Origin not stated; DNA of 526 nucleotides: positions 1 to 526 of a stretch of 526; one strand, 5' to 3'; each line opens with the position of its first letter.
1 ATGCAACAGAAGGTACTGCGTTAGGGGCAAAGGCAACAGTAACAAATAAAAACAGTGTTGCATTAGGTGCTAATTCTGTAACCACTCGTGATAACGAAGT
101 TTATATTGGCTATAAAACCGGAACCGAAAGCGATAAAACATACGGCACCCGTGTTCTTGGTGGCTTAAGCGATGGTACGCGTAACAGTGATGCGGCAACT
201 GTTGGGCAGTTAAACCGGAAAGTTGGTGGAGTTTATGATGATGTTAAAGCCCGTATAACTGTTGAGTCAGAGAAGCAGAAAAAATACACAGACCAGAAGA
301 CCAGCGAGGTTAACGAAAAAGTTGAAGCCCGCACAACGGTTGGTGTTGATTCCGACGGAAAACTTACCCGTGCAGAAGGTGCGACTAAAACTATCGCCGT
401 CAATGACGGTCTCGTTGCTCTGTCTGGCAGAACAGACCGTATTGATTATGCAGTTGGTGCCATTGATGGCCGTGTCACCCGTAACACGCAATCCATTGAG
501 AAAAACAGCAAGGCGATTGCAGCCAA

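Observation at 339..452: Unassigned Gly/Thr-rich connector between the two helical-looking segments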

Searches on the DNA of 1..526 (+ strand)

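Call 7: search_dna_similar(query=window:1-526:+, collection=ecoli_genomes, mode=near, max_rows=15)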
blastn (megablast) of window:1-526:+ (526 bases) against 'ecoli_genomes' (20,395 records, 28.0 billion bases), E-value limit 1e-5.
Records with a match: 42; places in all: 77; records where one place covers at least 80% of the query: 9.
Genomes with a match: 42 of 5426; with a place that covers at least 80% of the query: 9. Places per genome that has any: lowest 1, median 2, highest 5. On chromosomes: 77 places; on plasmids: 0.
Best place of each record, by identity: 95-99% 2; 90-95% 7; 80-90% 33.
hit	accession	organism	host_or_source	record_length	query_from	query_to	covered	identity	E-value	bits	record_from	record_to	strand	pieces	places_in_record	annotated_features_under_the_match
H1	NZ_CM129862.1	Escherichia coli strain SW070917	wastewater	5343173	1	526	100%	93.5%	0e+0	784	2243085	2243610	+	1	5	YadA-like family protein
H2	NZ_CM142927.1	Escherichia coli strain UCPROB-002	Homo sapiens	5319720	46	526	91%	97.3%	0e+0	811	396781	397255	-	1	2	YadA-like family protein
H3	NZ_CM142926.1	Escherichia coli strain UCPROB-001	Homo sapiens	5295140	46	526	91%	97.3%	0e+0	811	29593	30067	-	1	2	YadA-like family protein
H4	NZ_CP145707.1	Escherichia coli strain S1-CAM-02-A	Homo sapiens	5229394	46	526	91%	90.5%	6e-177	628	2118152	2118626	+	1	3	YadA C-terminal domain-containing protein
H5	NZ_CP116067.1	Escherichia coli strain DETEC-S792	ICU staff rectal swab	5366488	46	526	91%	89.8%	6e-172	612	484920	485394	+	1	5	YadA C-terminal domain-containing protein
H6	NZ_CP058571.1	Escherichia coli strain EC2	Homo sapiens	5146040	47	526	91%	89.8%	1e-169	604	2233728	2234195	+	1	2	YadA C-terminal domain-containing protein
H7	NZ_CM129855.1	Escherichia coli strain SW071611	wastewater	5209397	47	526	91%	89.8%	1e-169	604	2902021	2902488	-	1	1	YadA C-terminal domain-containing protein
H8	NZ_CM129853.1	Escherichia coli strain SW071619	wastewater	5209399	47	526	91%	89.8%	1e-169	604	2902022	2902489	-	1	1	YadA C-terminal domain-containing protein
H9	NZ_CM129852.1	Escherichia coli strain SW07163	wastewater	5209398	47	526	91%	89.8%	1e-169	604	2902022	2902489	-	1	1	YadA C-terminal domain-containing protein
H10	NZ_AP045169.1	Escherichia coli strain JNEC-KY173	Homo sapiens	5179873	1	458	45%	92.1%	3e-46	338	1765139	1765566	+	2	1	YadA-like family protein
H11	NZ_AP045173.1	Escherichia coli strain JNEC-KY177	Homo sapiens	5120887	1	458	45%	92.1%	3e-46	338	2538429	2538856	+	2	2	YadA-like family protein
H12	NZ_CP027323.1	Escherichia coli strain 2013C-3033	Homo sapiens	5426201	317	526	40%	84.4%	1e-49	206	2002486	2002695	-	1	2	YadA C-terminal domain-containing protein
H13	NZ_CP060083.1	Escherichia coli strain G1/2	Homo sapiens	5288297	317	526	40%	84.4%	1e-49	206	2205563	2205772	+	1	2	YadA C-terminal domain-containing protein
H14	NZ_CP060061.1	Escherichia coli strain G6/7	Homo sapiens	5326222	317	526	40%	84.4%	1e-49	206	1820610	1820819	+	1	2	YadA C-terminal domain-containing protein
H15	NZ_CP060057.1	Escherichia coli strain G8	Homo sapiens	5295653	317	526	40%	84.4%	1e-49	206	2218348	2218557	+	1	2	YadA C-terminal domain-containing protein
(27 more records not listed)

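Call 8: search_dna_similar(query=window:1-526:+, collection=phages, mode=near, max_rows=15)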
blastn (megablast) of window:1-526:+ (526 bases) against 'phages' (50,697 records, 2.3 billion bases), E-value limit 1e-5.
Records with a match: 6; places in all: 6; records where one place covers at least 80% of the query: 2.
Best place of each record, by identity: >=99% 2; 90-95% 2; 80-90% 2.
By first word of the organism name: Enterobacteria 3; Escherichia 2; Enterobacterial 1.
By host as written in the record: Escherichia coli ECOR-9 4; Escherichia coli str. K-12 substr. MG1655 1; Escherichia coli ECOR13 1.
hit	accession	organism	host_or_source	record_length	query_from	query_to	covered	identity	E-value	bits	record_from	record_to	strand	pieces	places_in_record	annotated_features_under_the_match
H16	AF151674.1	Enterobacteria phage P-EibC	Escherichia coli ECOR-9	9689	1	526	100%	100.0%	0e+0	972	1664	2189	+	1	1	eibC: immunoglobulin-binding protein EibC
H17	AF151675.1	Enterobacteria phage P-EibD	Escherichia coli ECOR-9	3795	1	526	100%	100.0%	0e+0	972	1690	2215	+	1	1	eibD: immunoglobulin-binding protein EibD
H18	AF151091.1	Enterobacterial phage P-EibA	Escherichia coli ECOR-9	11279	317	526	40%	84.4%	1e-50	206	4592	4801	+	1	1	eibA: immunoglobulin-binding protein EibA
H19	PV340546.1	Escherichia phage PhiR5_2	Escherichia coli str. K-12 substr. ...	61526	330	526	37%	84.3%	8e-47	193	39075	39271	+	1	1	hypothetical protein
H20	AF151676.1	Enterobacteria phage P-EibE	Escherichia coli ECOR-9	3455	333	458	24%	94.5%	2e-47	195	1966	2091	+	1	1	eibE: immunoglobulin-binding protein EibE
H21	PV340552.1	Escherichia phage PhiR12_3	Escherichia coli ECOR13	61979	333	458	24%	94.5%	2e-47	195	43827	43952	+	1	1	hypothetical protein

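Call 9: get_annotated_region(hit=H17, flank=2000)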
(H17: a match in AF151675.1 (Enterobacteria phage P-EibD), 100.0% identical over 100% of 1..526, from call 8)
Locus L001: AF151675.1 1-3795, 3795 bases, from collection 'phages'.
description: Bacteriophage P-EibD ORF-191D (orf-191D), immunoglobulin-binding protein EibD (eibD), ORF-156D (orf-156D), and ORF-60D (orf-60D) genes, complete cds; and L0124D-like protein (L0124D) gene, ...
organism: Enterobacteria phage P-EibD (NCBI taxid 120163)
taxonomy: Viruses; Duplodnaviria; Heunggongvirae; Uroviricota; Caudoviricetes
host: Escherichia coli ECOR-9; source: -; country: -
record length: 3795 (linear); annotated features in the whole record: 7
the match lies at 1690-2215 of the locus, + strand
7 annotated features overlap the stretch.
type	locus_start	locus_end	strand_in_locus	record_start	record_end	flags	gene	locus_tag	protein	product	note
CDS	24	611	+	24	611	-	orf-191D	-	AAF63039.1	ORF-191D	similar to Yersinia pestis hypothetical protein encoded by pMT1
stem_loop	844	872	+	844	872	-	-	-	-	-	-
CDS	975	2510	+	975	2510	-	eibD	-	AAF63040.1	immunoglobulin-binding protein EibD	cell surface protein; similar to Yersinia pestis YadA and Moraxella catarrhalis UspAII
stem_loop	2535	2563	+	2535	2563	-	-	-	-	-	-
CDS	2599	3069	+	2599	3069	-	orf-156D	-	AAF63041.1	ORF-156D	-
CDS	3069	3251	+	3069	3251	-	orf-60D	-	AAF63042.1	ORF-60D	-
CDS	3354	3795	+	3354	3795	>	L0124D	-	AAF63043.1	L0124D-like protein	similar to Bacteriophage 933W L0124 protein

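Call 26: get_annotated_region(hit=H18, flank=1800)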
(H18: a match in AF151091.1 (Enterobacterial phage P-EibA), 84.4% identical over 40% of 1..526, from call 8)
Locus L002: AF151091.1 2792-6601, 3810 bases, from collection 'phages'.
description: Prophage P-EibA J protein-like protein (J) gene, partial cds; and Lom (lom), ORF-401-like protein (orf-401), ORF-191A (orf-191A), immunoglobulin-binding protein EibA (eibA), ORF-156A ...
organism: Enterobacterial phage P-EibA (NCBI taxid 120167)
taxonomy: Viruses; Duplodnaviria; Heunggongvirae; Uroviricota; Caudoviricetes
host: Escherichia coli ECOR-9; source: -; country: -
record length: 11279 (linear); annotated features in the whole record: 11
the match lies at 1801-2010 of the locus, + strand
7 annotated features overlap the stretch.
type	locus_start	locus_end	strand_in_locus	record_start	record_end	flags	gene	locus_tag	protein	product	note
CDS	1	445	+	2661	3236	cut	orf-191A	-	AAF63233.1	ORF-191A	similar to Yersinia pestis hypothetical protein encoded by pMT1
stem_loop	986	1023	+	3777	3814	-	-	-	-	-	-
CDS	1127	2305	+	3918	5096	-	eibA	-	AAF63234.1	immunoglobulin-binding protein EibA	cell surface protein; similar to Moraxella catarrhalis UspAII and Yersinia pestis YadA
stem_loop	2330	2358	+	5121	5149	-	-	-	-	-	-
CDS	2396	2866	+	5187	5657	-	orf-156A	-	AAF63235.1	ORF-156A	-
CDS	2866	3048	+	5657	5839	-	orf-60A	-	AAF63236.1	ORF-60A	-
CDS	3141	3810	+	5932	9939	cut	eaaA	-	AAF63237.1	EaaA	similar to autotransporter proteins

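Call 27: get_annotated_region(hit=H20, flank=1800)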
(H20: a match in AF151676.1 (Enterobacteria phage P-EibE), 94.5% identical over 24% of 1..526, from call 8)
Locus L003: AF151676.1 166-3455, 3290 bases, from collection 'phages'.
description: Bacteriophage P-EibE ORF-191E (orf-191E), immunoglobulin-binding protein EibE (eibE), and ORF-156E (orf-156E) genes, complete cds.
organism: Enterobacteria phage P-EibE (NCBI taxid 120164)
taxonomy: Viruses; Duplodnaviria; Heunggongvirae; Uroviricota; Caudoviricetes
host: Escherichia coli ECOR-9; source: -; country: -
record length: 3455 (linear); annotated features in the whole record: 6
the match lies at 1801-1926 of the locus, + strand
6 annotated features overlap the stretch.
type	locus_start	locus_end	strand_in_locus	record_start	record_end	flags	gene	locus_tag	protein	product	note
CDS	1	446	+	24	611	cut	orf-191E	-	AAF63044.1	ORF-191E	similar to Yersinia pestis hypothetical protein encoded by pMT1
stem_loop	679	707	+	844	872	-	-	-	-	-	-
CDS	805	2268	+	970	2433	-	eibE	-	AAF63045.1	immunoglobulin-binding protein EibE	cell surface protein; similar to Yersinia pestis YadA and Moraxella catarrhalis UspAII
stem_loop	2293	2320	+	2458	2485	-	-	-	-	-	-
CDS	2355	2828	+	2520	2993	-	orf-156E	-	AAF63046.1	ORF-156E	-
stem_loop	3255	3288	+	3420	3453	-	-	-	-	-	-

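Call 28: get_annotated_region(hit=H16, flank=1800)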
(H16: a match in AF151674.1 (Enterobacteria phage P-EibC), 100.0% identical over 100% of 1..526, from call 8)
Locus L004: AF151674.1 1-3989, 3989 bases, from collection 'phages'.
description: Bacteriophage P-EibC ORF-191C (orf-191C), immunoglobulin-binding protein EibC (eibC), ORF-156C (orf-156C), ORF-60C (orf-60C), and EaaC (eaaC) genes, complete cds.
organism: Enterobacteria phage P-EibC (NCBI taxid 120166)
taxonomy: Viruses; Duplodnaviria; Heunggongvirae; Uroviricota; Caudoviricetes
host: Escherichia coli ECOR-9; source: -; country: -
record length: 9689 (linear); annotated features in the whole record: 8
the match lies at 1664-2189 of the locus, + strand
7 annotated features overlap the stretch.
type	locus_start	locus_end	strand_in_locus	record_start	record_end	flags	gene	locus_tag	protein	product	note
CDS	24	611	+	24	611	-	orf-191C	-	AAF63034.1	ORF-191C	similar to Yersinia pestis hypothetical protein encoded by pMT1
stem_loop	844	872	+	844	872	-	-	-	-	-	-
CDS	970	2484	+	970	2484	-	eibC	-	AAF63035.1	immunoglobulin-binding protein EibC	cell surface protein; similar to Yersinia pestis YadA and Moraxella catarrhalis UspAII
stem_loop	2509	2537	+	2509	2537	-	-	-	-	-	-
CDS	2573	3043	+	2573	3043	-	orf-156C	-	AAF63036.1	ORF-156C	-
CDS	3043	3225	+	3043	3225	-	orf-60C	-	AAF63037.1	ORF-60C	-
CDS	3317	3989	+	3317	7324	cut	eaaC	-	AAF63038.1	EaaC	similar to autotransporter proteins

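Call 29: get_annotated_region(hit=H19, flank=1800)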
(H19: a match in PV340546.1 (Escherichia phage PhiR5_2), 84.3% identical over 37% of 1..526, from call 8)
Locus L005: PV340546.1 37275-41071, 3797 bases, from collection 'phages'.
description: Escherichia phage PhiR5_2, complete genome.
organism: Escherichia phage PhiR5_2 (NCBI taxid 3416468)
taxonomy: Viruses
host: Escherichia coli str. K-12 substr. MG1655; source: -; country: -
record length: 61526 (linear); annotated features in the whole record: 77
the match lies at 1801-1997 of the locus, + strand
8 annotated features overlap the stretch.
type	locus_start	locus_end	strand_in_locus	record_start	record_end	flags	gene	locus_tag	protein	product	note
CDS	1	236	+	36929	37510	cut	-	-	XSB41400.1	tail fiber assembly protein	Tail fiber assembly protein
CDS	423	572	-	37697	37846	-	-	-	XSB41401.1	hypothetical protein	-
CDS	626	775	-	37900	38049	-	-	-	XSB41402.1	hypothetical protein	-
CDS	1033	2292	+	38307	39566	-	-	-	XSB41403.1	hypothetical protein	-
CDS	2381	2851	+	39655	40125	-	-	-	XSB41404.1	hypothetical protein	-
CDS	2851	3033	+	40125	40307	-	-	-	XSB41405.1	hypothetical protein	ORF-60C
CDS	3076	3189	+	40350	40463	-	-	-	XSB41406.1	hypothetical protein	-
CDS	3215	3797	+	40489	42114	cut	-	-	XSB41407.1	hypothetical protein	FIG00640812: hypothetical protein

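Call 46: get_annotated_region(hit=H12, flank=2000)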
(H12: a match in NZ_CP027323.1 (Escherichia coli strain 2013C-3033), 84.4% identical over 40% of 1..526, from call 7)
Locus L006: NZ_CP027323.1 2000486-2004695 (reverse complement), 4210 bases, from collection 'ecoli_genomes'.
description: Escherichia coli strain 2013C-3033 chromosome, complete genome
organism: Escherichia coli strain 2013C-3033 (NCBI taxid 562)
replicon: chromosome; assembly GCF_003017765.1
host: Homo sapiens; source: stool; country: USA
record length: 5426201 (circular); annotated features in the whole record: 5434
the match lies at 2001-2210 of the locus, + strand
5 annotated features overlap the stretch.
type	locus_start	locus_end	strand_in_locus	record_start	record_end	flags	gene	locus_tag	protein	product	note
CDS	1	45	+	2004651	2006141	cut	-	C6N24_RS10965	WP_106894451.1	prophage tail fiber N-terminal domain-containing protein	-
CDS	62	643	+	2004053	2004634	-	-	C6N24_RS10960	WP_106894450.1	DUF4376 domain-containing protein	-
CDS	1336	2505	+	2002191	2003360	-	-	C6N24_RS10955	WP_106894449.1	YadA C-terminal domain-containing protein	-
CDS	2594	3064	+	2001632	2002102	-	-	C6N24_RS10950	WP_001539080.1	hypothetical protein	-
CDS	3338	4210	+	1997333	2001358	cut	-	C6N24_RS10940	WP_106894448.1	S6 family peptidase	-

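Call 48: get_annotated_region(hit=H4, flank=1500)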
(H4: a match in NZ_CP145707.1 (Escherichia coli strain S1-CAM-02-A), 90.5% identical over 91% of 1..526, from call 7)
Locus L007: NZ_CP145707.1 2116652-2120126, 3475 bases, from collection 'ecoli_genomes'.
description: Escherichia coli strain S1-CAM-02-A chromosome, complete genome
organism: Escherichia coli strain S1-CAM-02-A (NCBI taxid 562)
replicon: chromosome; assembly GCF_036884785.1
host: Homo sapiens; source: stool; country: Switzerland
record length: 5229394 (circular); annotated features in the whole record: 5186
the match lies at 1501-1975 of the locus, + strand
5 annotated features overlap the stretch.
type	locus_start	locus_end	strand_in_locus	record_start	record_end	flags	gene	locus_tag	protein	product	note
CDS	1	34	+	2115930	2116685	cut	istB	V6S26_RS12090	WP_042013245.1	IS21-like element ISSso4 family helper ATPase IstB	-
CDS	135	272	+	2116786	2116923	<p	-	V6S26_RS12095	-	DUF4376 domain-containing protein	incomplete; partial in the middle of a contig; missing N-terminus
CDS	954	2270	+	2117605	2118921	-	-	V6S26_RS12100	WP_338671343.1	YadA C-terminal domain-containing protein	-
CDS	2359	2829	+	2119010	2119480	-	-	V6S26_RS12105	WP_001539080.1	hypothetical protein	-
CDS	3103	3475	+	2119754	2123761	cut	-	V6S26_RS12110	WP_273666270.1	S6 family peptidase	-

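Call 49: get_annotated_region(hit=H6, flank=1500)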
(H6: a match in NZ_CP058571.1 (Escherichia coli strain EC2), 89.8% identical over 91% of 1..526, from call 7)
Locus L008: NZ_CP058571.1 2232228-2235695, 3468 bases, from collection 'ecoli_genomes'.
description: Escherichia coli strain EC2 chromosome, complete genome
organism: Escherichia coli strain EC2 (NCBI taxid 562)
replicon: chromosome; assembly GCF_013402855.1
host: Homo sapiens; source: urinary tract; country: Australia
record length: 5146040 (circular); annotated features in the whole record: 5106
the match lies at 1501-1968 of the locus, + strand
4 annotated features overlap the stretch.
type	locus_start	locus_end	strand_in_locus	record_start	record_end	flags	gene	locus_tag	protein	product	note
CDS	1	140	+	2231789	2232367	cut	-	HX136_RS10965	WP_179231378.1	DUF4376 domain-containing protein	-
CDS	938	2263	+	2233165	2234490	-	-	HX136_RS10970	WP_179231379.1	YadA C-terminal domain-containing protein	-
CDS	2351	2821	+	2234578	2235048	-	-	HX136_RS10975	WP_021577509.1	hypothetical protein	-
CDS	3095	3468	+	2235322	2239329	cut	-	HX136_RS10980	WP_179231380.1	S6 family peptidase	-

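Call 50: get_annotated_region(hit=H1, flank=1500)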
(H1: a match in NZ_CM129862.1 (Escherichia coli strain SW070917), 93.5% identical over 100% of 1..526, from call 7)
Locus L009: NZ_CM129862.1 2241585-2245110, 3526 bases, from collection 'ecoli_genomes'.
description: Escherichia coli strain SW070917 chromosome, whole genome shotgun sequence
organism: Escherichia coli strain SW070917 (NCBI taxid 562)
replicon: chromosome; assembly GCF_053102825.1
host: -; source: wastewater; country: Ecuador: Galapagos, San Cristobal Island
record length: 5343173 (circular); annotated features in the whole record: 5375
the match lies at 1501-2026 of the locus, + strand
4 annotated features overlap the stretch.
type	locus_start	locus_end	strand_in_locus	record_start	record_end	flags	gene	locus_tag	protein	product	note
CDS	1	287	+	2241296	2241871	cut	-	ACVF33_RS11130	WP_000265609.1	DUF4376 domain-containing protein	-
CDS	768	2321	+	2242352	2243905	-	-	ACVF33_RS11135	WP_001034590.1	YadA-like family protein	-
CDS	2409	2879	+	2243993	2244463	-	-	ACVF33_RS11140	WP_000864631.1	hypothetical protein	-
CDS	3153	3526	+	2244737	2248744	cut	-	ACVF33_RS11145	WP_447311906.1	S6 family peptidase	-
